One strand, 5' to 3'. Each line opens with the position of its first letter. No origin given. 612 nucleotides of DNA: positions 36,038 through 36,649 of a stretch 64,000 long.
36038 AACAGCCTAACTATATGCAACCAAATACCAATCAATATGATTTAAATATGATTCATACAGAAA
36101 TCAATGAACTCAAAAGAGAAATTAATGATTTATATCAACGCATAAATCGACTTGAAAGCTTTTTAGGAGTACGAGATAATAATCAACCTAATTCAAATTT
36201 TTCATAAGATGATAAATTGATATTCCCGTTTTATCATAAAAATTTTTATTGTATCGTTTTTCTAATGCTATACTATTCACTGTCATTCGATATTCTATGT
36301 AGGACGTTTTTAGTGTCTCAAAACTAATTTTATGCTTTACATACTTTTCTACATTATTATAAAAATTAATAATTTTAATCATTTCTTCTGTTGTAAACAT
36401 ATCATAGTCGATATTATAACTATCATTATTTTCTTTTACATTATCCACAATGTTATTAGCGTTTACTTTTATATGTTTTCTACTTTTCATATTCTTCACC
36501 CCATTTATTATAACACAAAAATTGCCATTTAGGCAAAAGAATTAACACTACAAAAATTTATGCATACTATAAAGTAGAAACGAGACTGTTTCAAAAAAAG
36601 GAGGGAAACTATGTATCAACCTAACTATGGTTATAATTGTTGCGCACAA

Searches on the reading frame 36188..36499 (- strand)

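Call 6: search_protein_families(library=pfam, proteins=[window:36188-36499:-], max_evalue=0.01)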
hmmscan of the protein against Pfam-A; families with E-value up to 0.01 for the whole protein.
window:36188-36499:- (103 aa): 1 family
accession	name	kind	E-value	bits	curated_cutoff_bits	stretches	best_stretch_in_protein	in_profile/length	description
PF05256.17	UPF0223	-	4e-15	56.4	25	1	27-101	3-76/86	Uncharacterised protein family (UPF0223)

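Call 7: search_protein_families(library=ncbifam, proteins=[window:36188-36499:-], max_evalue=0.01)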
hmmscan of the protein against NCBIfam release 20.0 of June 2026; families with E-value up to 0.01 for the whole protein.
window:36188-36499:- (103 aa): 1 family
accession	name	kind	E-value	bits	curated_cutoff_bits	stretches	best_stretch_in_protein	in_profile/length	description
NF003353.0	PRK04387.1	equivalog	1.7e-16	60.4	90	1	24-101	3-79/92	hypothetical protein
